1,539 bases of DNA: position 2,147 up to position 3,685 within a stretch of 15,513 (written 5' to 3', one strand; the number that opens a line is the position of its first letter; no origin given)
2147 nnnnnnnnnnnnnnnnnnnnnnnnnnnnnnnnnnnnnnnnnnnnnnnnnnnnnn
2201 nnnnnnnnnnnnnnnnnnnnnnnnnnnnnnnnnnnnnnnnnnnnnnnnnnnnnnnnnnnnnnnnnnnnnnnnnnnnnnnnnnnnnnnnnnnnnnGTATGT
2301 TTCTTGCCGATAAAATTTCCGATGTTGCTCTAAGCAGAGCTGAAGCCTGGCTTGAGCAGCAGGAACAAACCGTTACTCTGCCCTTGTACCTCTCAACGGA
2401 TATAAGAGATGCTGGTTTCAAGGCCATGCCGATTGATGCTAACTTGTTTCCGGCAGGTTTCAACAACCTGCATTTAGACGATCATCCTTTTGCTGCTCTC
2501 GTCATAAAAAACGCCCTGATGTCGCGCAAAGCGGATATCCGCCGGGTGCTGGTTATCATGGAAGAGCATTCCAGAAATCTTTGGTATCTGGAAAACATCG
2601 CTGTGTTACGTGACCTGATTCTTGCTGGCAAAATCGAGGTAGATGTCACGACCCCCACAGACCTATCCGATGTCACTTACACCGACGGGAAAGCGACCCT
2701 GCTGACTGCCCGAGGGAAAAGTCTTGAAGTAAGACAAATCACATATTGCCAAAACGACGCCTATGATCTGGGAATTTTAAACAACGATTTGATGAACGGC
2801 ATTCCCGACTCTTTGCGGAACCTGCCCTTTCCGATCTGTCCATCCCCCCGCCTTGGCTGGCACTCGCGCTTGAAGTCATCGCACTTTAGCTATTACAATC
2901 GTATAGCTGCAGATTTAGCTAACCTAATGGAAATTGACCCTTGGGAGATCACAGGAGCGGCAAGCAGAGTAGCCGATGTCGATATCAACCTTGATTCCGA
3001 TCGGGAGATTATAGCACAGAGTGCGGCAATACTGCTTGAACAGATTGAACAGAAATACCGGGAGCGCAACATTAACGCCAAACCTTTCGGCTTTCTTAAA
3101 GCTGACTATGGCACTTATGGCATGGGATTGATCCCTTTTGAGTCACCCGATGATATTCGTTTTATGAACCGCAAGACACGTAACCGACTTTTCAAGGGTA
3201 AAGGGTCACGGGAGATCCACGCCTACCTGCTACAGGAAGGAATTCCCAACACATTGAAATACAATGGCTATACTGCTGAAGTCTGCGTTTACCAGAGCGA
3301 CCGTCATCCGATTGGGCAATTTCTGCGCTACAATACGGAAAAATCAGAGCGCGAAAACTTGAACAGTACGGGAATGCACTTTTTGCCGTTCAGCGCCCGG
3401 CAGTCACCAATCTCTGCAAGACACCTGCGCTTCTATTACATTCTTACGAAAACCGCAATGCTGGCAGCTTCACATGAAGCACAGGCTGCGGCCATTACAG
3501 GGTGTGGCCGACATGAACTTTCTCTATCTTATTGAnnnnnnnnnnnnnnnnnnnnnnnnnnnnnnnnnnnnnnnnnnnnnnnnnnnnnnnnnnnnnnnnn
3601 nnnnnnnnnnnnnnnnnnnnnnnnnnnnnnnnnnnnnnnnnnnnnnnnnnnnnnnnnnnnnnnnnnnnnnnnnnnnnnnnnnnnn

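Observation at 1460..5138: Six-gene thiol-redox supra-operon: CPYC-Grx, BolA-family, CGFS-GrxD, short-type GshA, GshB, GST, with overlapping or abutting junctions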

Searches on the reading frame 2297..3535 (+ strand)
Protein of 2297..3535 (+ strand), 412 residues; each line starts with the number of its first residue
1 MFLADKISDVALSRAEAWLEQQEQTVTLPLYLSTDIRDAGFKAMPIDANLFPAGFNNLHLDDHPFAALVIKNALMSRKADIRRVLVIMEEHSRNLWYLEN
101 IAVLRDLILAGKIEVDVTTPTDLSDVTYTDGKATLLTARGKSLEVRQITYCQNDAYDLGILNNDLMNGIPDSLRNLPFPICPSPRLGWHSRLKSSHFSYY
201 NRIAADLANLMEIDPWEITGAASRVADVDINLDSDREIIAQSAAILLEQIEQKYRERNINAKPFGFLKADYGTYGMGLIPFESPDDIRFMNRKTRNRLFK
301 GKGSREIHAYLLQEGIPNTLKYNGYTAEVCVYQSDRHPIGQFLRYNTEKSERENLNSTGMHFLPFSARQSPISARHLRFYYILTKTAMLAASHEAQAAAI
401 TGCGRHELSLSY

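Call 3: search_protein_families(library=pfam, proteins=[window:2297-3535:+], max_evalue=0.01)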
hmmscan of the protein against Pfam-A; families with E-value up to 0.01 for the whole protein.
window:2297-3535:+ (412 aa): 1 family
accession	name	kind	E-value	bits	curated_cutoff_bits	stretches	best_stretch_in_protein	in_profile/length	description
PF08886.16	GshA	-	3.7e-102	342.4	25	1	14-394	10-401/402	Glutamate-cysteine ligase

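Call 4: search_protein_families(library=ncbifam, proteins=[window:2297-3535:+], max_evalue=0.01)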
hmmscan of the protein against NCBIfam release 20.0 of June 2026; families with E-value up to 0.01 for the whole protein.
window:2297-3535:+ (412 aa): 1 family
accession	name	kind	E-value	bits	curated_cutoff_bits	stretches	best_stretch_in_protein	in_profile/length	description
TIGR02049.1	gshA_ferroox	equivalog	5.3e-92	308.6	293.9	1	13-396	9-400/403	glutamate--cysteine ligase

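Call 10: find_encoding_contigs(protein=window:2297-3535:+, flank=10000, max_places=6)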
Protein window:2297-3535:+ (412 aa): 2 contigs read that carry it; 2 places shown.
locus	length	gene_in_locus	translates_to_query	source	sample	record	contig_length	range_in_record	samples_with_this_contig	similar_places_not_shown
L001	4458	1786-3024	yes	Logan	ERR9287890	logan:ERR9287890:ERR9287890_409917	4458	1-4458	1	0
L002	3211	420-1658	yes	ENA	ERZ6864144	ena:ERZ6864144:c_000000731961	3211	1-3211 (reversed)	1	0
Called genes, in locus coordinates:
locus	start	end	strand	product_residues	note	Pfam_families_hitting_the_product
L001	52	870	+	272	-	-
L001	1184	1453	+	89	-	PF01722:BolA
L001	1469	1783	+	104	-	PF00462:Glutaredoxin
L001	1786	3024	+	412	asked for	PF08886:GshA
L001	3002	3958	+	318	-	PF02951:GSH-S_N, PF02955:GSH-S_ATP, PF08443:RimK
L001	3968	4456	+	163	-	?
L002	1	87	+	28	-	?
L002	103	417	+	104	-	PF00462:Glutaredoxin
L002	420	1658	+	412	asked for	PF08886:GshA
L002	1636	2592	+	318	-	PF02951:GSH-S_N, PF02955:GSH-S_ATP, PF08443:RimK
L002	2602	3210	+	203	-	?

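Call 11: find_related_loci(query=window:2297-3532:+, collection=genome_contigs, flank=8000)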
Query window:2297-3532:+ (412 aa) in genome_contigs; peptide patterns used: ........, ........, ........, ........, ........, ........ (x = any residue, [..] = any of these).
46 stretches matched a pattern, but none encodes a relative of the query by tblastn (E <= 1e-3).
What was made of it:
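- Tried and rejected: A genome scan with the single GshA protein found no relatives (call 11).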

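Call 12: find_homologous_proteins(query=window:2297-3532:+, max_evalue=1e-10)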
Query window:2297-3532:+ (412 aa): 1693 proteins with E <= 1e-10 among 7214 candidates; the best 120 are listed.
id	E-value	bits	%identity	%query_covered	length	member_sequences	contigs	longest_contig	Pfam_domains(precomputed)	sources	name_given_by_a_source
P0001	5.8e-277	936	100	100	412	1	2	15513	PF08886.17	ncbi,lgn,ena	-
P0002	2.6e-123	430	48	100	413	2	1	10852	PF08886.17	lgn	-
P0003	2.1e-117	410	46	100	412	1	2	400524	PF08886.17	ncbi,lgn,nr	ncbi:MAG: glutamate--cysteine ligase [Leptospiraceae bacterium]|nr:glutamate--cysteine ligase [Lepto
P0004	9.1e-98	346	45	95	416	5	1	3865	PF08886.17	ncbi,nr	ncbi:MAG: glutamate--cysteine ligase [Leptospiraceae bacterium]|nr:glutamate--cysteine ligase [Lepto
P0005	7.0e-94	333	43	95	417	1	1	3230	PF08886.17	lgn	-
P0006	2.4e-93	331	41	95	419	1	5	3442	PF08886.17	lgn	-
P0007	2.5e-92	328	44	97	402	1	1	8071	PF08886.17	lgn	-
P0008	6.1e-92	326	43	95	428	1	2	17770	PF08886.17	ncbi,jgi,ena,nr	ncbi:MAG: glutamate--cysteine ligase [Candidatus Zapsychrus exili]|nr:glutamate--cysteine ligase [Ca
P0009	7.7e-92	326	45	92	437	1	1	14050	PF08886.17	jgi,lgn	jgi:glutamate--cysteine ligase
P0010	1.3e-91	325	46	84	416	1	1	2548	PF08886.17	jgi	jgi:glutamate--cysteine ligase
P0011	1.4e-91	325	43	92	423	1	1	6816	PF08886.17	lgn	-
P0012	1.7e-91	325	44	85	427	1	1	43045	PF08886.17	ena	-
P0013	3.3e-91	324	45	92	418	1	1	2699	PF08886.17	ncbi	-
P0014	4.8e-91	324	42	92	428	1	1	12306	PF08886.17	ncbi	-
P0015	4.9e-91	323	43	92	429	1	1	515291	PF08886.17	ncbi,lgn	-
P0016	5.4e-91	323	42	93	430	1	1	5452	PF08886.17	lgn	-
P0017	5.7e-91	323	44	93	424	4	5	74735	PF08886.17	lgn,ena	-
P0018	7.3e-91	323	44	92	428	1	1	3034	PF08886.17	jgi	-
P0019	1.0e-90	322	44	88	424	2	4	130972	PF08886.17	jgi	jgi:glutamate--cysteine ligase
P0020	1.5e-90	322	43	92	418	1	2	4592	PF08886.17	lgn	-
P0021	2.9e-90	321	43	93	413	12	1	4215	PF08886.17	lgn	-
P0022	5.6e-90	320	44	84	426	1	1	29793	PF08886.17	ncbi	-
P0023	5.6e-90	320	42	95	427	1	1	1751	PF08886.17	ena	-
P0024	7.2e-90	320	44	85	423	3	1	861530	PF08886.17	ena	-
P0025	4.4e-89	317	44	88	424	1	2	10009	PF08886.17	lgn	-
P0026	6.1e-89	317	46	84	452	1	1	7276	PF08886.17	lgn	-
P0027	6.7e-89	316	44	84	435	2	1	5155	PF08886.17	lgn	-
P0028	7.4e-89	316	42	92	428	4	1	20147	PF08886.17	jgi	jgi:glutamate--cysteine ligase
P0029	8.5e-89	316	47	85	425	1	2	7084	PF08886.17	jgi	jgi:glutamate--cysteine ligase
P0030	1.3e-88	316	43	88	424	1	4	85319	PF08886.17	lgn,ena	-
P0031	1.5e-88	315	43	92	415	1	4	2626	PF08886.17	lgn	-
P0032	1.6e-88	315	42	92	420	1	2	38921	PF08886.17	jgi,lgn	-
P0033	1.9e-88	315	44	92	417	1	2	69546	PF08886.17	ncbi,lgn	-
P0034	2.7e-88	314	40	87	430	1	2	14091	PF08886.17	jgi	-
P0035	3.0e-88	314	43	92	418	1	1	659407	PF08886.17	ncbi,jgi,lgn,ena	ncbi:MAG: glutamate--cysteine ligase [Candidatus Omnitrophota bacterium]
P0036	3.9e-88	314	42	92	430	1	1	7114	PF08886.17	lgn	-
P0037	3.9e-88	314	44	85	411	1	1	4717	PF08886.17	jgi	jgi:glutamate--cysteine ligase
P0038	9.1e-88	313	45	84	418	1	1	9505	PF08886.17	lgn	-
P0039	1.5e-87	312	43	96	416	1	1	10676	PF08886.17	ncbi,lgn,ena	-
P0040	1.7e-87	312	44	86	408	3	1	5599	PF08886.17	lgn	-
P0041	2.4e-87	311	40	93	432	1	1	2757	PF08886.17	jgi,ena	-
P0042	2.6e-87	311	43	92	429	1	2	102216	PF08886.17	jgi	-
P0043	2.7e-87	311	40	96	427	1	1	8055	PF08886.17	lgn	-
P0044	2.8e-87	311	42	93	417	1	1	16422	PF08886.17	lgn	-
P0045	3.1e-87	311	41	93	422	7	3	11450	PF08886.17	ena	-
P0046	3.4e-87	311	43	93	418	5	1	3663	PF08886.17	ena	-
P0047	4.2e-87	311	42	92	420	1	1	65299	PF08886.17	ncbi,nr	ncbi:MAG: glutamate--cysteine ligase [Candidatus Aceula meridiana]|nr:glutamate--cysteine ligase [Ca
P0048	7.6e-87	310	42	94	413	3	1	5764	PF08886.17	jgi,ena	-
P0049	7.9e-87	310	41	92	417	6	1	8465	PF08886.17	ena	-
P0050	8.0e-87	310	42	94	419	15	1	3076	PF08886.17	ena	-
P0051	1.0e-86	309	41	92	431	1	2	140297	PF08886.17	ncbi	-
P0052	1.1e-86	309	44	83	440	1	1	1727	PF08886.17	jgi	jgi:glutamate--cysteine ligase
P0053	1.3e-86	309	42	92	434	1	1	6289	PF08886.17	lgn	-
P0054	2.2e-86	308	40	93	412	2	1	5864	PF08886.17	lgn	-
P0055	2.2e-86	308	44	83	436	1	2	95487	PF08886.17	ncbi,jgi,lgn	-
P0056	2.3e-86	308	42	92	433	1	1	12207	PF08886.17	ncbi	ncbi:MAG: glutamate--cysteine ligase [Candidatus Omnitrophota bacterium]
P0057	2.4e-86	308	41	91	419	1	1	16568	PF08886.17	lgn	-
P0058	2.4e-86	308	42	92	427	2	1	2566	PF08886.17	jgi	jgi:glutamate--cysteine ligase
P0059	2.4e-86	308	42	92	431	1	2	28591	PF08886.17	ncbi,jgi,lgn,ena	-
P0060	2.5e-86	308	39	97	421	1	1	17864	PF08886.17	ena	-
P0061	2.7e-86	308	42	92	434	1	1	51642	PF08886.17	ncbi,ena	-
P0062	3.0e-86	308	43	92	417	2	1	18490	PF08886.17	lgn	-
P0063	3.6e-86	307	40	92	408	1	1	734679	PF08886.17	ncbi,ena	-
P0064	3.9e-86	307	43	84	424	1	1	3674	PF08886.17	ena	-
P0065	4.4e-86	307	41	92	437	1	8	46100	PF08886.17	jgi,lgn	jgi:glutamate--cysteine ligase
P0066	4.8e-86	307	40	93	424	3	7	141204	PF08886.17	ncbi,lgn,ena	-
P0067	4.8e-86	307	42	92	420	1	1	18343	PF08886.17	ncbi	-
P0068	5.2e-86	307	40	92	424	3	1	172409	PF08886.17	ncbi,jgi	jgi:glutamate--cysteine ligase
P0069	5.7e-86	307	40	95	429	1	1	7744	PF08886.17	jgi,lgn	-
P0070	5.8e-86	307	41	92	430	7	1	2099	PF08886.17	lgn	-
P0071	6.3e-86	307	39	92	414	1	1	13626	PF08886.17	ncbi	ncbi:glutamate--cysteine ligase [Candidatus Margulisiibacteriota bacterium]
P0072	8.9e-86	306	41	92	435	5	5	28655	PF08886.17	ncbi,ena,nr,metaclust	ncbi:MAG: glutamate--cysteine ligase [Omnitrophica WOR_2 bacterium RIFCSPHIGHO2_01_FULL_48_9]|nr:MAG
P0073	9.4e-86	306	41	93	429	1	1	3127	PF08886.17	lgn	-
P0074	1.1e-85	306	43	89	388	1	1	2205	PF08886.17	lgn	-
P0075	1.2e-85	306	42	92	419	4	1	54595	PF08886.17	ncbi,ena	-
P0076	1.2e-85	306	40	93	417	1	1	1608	PF08886.17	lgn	-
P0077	1.4e-85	306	41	96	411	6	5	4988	PF08886.17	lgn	-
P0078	1.6e-85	305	42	92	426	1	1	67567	PF08886.17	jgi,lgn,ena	-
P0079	1.8e-85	305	40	92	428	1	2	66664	PF08886.17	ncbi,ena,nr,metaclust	ncbi:MAG: glutamate--cysteine ligase [Omnitrophica WOR_2 bacterium GWA2_47_8]|nr:MAG: glutamate--cys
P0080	1.8e-85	305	42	94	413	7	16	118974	PF08886.17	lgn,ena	-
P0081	1.8e-85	305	43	84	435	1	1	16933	PF08886.17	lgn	-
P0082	1.9e-85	305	42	93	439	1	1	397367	PF08886.17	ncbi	-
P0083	2.0e-85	305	42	92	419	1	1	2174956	PF08886.17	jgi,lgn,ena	-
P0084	2.1e-85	305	41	95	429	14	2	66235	PF08886.17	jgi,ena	-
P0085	2.4e-85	305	43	84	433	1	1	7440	PF08886.17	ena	-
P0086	2.5e-85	305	42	88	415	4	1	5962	PF08886.17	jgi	-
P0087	2.6e-85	305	41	92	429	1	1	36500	PF08886.17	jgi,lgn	jgi:glutamate--cysteine ligase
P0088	3.2e-85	304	41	96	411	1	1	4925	PF08886.17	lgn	-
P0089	3.3e-85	304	42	92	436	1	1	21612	PF08886.17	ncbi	-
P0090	3.4e-85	304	41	92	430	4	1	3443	PF08886.17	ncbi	-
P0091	3.9e-85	304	42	92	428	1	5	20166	PF08886.17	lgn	-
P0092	3.9e-85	304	41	93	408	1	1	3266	PF08886.17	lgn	-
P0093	3.9e-85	304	43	84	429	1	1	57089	PF08886.17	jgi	-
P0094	4.4e-85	304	40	96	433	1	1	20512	PF08886.17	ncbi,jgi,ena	ncbi:MAG: glutamate--cysteine ligase [Candidatus Omnitrophota bacterium]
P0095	4.5e-85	304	42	92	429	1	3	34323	PF08886.17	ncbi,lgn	-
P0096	5.0e-85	304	43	92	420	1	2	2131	PF08886.17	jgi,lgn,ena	-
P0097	5.8e-85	304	44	84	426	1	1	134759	PF08886.17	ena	-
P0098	5.8e-85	303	41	95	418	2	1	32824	PF08886.17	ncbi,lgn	-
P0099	6.5e-85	303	44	84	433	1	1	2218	PF08886.17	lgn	-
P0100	6.5e-85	303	41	92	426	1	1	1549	PF08886.17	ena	-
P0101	6.7e-85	303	39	95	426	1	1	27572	PF08886.17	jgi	jgi:glutamate--cysteine ligase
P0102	7.0e-85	303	44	92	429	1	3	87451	PF08886.17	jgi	-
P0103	7.0e-85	303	40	87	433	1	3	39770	PF08886.17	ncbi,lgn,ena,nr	ncbi:MAG: glutamate--cysteine ligase [Candidatus Omnitrophica bacterium]|nr:glutamate--cysteine liga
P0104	7.1e-85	303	43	84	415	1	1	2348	PF08886.17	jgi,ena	-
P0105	7.3e-85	303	42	92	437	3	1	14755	PF08886.17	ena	-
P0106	7.4e-85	303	41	93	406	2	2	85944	PF08886.17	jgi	jgi:glutamate--cysteine ligase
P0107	7.4e-85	303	41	92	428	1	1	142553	PF08886.17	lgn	-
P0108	8.0e-85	303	40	95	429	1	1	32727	PF08886.17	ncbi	-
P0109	8.0e-85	303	43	85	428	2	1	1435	PF08886.17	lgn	-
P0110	8.1e-85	303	42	95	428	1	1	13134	PF08886.17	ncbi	-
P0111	8.4e-85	303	43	93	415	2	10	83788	PF08886.17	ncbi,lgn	-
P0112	1.3e-84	302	43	92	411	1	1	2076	PF08886.17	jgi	jgi:glutamate--cysteine ligase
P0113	1.3e-84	302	43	84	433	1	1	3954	PF08886.17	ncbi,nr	ncbi:MAG: glutamate--cysteine ligase [Candidatus Omnitrophica bacterium]|nr:glutamate--cysteine liga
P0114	1.3e-84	302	41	96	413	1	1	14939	PF08886.17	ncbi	ncbi:MAG: glutamate--cysteine ligase [Turneriella sp.]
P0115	1.3e-84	302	41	92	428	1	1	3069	PF08886.17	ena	-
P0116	1.5e-84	302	41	93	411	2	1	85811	PF08886.17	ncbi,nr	ncbi:glutamate--cysteine ligase [bacterium]|nr:glutamate--cysteine ligase [bacterium]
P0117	1.5e-84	302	42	91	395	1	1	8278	PF08886.17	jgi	-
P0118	1.5e-84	302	39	92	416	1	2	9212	PF08886.17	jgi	-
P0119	1.6e-84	302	44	84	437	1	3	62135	PF08886.17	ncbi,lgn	-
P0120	1.9e-84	302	44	83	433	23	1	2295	PF08886.17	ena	-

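Call 13: find_encoding_contigs(protein=P0003, flank=8000, max_places=2)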
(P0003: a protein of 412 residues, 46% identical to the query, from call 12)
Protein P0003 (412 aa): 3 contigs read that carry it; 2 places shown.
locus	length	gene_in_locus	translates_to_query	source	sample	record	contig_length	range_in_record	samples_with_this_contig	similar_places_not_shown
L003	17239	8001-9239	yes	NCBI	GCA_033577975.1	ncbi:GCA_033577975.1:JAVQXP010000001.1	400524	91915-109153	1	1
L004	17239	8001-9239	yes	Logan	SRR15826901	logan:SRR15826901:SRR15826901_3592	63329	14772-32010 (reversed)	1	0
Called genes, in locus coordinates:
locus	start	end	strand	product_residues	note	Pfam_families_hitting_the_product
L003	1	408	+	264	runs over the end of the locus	PF02922:CBM_48 (faint), PF16561:AMPK1_CBM (weak)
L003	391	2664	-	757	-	PF00136:DNA_pol_B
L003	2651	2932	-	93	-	PF26485:DUF8156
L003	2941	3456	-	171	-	-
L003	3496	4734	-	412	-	-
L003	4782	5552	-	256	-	PF00085:Thioredoxin, PF14561:TPR_20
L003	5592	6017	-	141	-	PF09424:YqeY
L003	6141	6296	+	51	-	-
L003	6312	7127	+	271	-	-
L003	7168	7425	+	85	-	PF02798:GST_N (weak), PF00462:Glutaredoxin, PF13417:GST_N_3, PF13409:GST_N_2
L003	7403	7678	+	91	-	PF01722:BolA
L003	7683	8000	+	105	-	PF00462:Glutaredoxin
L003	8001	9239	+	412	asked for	PF08886:GshA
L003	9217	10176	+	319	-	PF02951:GSH-S_N, PF02955:GSH-S_ATP, PF08443:RimK, PF14398:ATPgrasp_YheCD (weak)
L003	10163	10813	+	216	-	PF02798:GST_N, PF13417:GST_N_3, PF22441:CLIC-like_N, PF13409:GST_N_2, PF17172:GST_N_4 (weak)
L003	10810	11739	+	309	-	PF00005:ABC_tran, PF13304:AAA_21 (weak)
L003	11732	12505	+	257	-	PF01061:ABC2_membrane, PF12698:ABC2_membrane_3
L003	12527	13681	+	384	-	PF22660:RS_preATP-grasp-like, PF02222:ATP-grasp, PF02655:ATP-grasp_3 (faint), PF07478:Dala_Dala_lig_C (weak), PF17769:PurK_C, PF21244:PurT_C (weak)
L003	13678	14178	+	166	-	PF00731:AIRC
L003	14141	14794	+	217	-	PF00730:HhH-GPD, PF00633:HHH (weak)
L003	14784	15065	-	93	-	PF00381:PTS-HPr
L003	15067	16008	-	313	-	PF02603:Hpr_kinase_N, PF07475:Hpr_kinase_C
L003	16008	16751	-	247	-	PF02482:Ribosomal_S30AE, PF16321:Ribosom_S30AE_C (weak)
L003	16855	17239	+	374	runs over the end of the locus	PF01594:AI-2E_transport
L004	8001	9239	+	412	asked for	PF08886:GshA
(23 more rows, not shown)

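Call 14: find_encoding_contigs(protein=P0002, flank=8000, max_places=2)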
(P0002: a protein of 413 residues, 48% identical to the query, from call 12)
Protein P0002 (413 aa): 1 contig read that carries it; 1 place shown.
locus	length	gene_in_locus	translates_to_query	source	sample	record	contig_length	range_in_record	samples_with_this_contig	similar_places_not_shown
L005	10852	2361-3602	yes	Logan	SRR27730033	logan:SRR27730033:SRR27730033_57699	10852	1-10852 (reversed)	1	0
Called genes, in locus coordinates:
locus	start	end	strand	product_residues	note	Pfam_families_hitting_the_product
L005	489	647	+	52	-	-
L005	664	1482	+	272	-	-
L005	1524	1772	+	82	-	PF00462:Glutaredoxin, PF02798:GST_N (weak), PF13417:GST_N_3, PF13409:GST_N_2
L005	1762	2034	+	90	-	PF01722:BolA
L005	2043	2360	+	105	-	PF00462:Glutaredoxin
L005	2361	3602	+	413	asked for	PF08886:GshA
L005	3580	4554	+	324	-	PF02951:GSH-S_N, PF02955:GSH-S_ATP, PF08443:RimK, PF14398:ATPgrasp_YheCD (faint)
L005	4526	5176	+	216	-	PF02798:GST_N, PF13417:GST_N_3, PF22441:CLIC-like_N, PF13409:GST_N_2, PF17172:GST_N_4 (weak), PF00043:GST_C (weak)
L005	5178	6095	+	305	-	PF00005:ABC_tran, PF13304:AAA_21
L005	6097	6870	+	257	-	PF01061:ABC2_membrane, PF12698:ABC2_membrane_3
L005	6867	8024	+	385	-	PF22660:RS_preATP-grasp-like, PF02222:ATP-grasp, PF07478:Dala_Dala_lig_C (weak), PF17769:PurK_C, PF21244:PurT_C (weak)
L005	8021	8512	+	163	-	PF00731:AIRC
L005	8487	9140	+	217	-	PF00730:HhH-GPD, PF00633:HHH (weak)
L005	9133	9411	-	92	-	PF00381:PTS-HPr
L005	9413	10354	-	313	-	PF02603:Hpr_kinase_N, PF07475:Hpr_kinase_C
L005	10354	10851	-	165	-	?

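Call 15: find_encoding_contigs(protein=P0114, flank=8000, max_places=2)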
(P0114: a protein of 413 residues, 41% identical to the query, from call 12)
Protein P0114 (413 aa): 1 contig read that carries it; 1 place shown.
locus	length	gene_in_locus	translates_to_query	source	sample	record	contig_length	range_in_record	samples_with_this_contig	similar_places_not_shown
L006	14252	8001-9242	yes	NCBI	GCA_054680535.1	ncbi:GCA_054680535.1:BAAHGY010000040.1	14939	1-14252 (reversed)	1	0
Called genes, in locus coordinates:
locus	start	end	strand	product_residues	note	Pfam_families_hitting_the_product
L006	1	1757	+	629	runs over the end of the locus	PF21760:SecD_1st, PF22599:SecDF_P1_head, PF02355:SecD_SecF_C, PF00873:ACR_tran (weak)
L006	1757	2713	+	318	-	PF02355:SecD_SecF_C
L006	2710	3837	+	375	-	PF05222:AlaDh_PNT_N, PF01262:AlaDh_PNT_C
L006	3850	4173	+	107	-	PF12769:PNTB_4TM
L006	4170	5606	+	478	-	PF02233:PNTB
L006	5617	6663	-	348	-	PF21948:LplA-B_cat, PF03745:DUF309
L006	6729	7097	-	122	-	PF00436:SSB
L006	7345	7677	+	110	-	PF01722:BolA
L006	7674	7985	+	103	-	PF00462:Glutaredoxin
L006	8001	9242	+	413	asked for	PF08886:GshA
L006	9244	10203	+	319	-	PF02951:GSH-S_N, PF02955:GSH-S_ATP, PF08443:RimK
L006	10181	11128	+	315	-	PF00005:ABC_tran, PF13304:AAA_21 (weak)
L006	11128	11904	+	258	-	PF01061:ABC2_membrane, PF12698:ABC2_membrane_3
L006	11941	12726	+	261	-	PF00753:Lactamase_B, PF16123:HAGH_C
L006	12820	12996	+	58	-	-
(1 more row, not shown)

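Call 19: find_related_loci(query=A1, collection=genome_contigs, flank=8000)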
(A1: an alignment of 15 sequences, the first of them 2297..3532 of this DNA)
Query A1 (412 aa) in genome_contigs; peptide patterns used: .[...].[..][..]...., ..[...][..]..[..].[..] (x = any residue, [..] = any of these).
600 stretches matched a pattern (row limit reached: there are more); 595 encode a relative of the query (tblastn E <= 1e-3); the best 80 are kept; 80 distinct loci.
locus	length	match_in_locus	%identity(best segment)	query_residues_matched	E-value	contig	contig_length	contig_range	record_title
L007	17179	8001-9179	44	18-396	4e-96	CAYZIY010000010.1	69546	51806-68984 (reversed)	MAG TPA_asm: uncultured Planctomycetales bacterium isolate SRP141376_co2_271 genome assembly, contig: NODE_999_length_69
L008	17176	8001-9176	42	17-394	3e-93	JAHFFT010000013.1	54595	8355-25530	MAG: Candidatus Omnitrophota bacterium isolate nzgw299 NODE_319_length_54596_cov_6.189481, whole genome shotgun sequence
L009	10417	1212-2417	42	17-402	5e-93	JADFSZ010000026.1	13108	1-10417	MAG: PVC group bacterium isolate B98T1L10 B98T1L10_NODE7447, whole genome shotgun sequence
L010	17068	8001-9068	44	11-365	3e-93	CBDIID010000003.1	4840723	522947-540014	MAG: Turneriella sp. isolate 802509c0-b26d-462d-ab64-db586ef3a1ee genome assembly, contig: chromosome_2, whole genome sh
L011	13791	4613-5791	42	18-394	2e-91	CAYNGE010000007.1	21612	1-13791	MAG TPA_asm: uncultured Planctomycetales bacterium isolate binchicken_co162_605 genome assembly, contig: NODE_5289_lengt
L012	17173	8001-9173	41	18-394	2e-91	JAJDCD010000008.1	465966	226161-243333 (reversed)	MAG: Candidatus Omnitrophota bacterium isolate OFTM55 OFTM55_7, whole genome shotgun sequence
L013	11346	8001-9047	43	18-359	4e-91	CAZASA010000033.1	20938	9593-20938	MAG TPA_asm: uncultured Planctomycetales bacterium isolate binchicken_co241_31 genome assembly, contig: NODE_2392_length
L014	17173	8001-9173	41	18-394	3e-91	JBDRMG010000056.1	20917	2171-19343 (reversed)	MAG: Candidatus Omnitrophota bacterium isolate MEGAHIT-group-1.82 k141_2420559, whole genome shotgun sequence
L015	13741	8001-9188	40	13-394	4e-91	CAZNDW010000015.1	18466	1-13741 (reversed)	MAG TPA_asm: uncultured Planctomycetales bacterium isolate binchicken_co21_435 genome assembly, contig: NODE_1687_length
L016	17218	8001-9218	40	2-394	8e-91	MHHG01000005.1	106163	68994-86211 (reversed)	MAG: Omnitrophica WOR_2 bacterium RIFOXYA2_FULL_38_17 rifoxya2_full_scaffold_112, whole genome shotgun sequence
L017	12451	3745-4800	44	18-362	4e-91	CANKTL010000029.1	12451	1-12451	MAG: bacterium isolate TH-Jun18-244 genome assembly, contig: TH-Jun18-C11255, whole genome shotgun sequence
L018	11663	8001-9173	40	18-394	4e-91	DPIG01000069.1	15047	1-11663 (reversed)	MAG TPA_asm: Candidatus Omnitrophota bacterium isolate UBA10147 contig_7210, whole genome shotgun sequence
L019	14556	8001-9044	42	18-367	7e-90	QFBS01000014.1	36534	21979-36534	Candidatus Marinamargulisbacteria bacterium SCGC AG-410-N11 AG-410-N11_14, whole genome shotgun sequence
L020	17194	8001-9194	40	1-394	8e-90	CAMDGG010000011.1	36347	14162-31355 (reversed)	MAG: bacterium UBP8_UBA817 isolate MsH-30apr19-341 genome assembly, contig: MsH-30apr19-C1673, whole genome shotgun sequ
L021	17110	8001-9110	40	17-376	6e-90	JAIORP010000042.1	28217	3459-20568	MAG: Candidatus Omnitrophota bacterium isolate SMBSF21 20074_Bin_2_contigs_1_c_000000000186, whole genome shotgun sequen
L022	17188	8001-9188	40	16-396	1e-89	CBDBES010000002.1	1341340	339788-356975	MAG: Leptospiria bacterium isolate 95dba25b-fe8b-43c0-aa07-00f779cf29d9 genome assembly, contig: contig_2, whole genome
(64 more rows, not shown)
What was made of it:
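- Tried and rejected: A scan with a 15-sequence alignment did (call 19).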
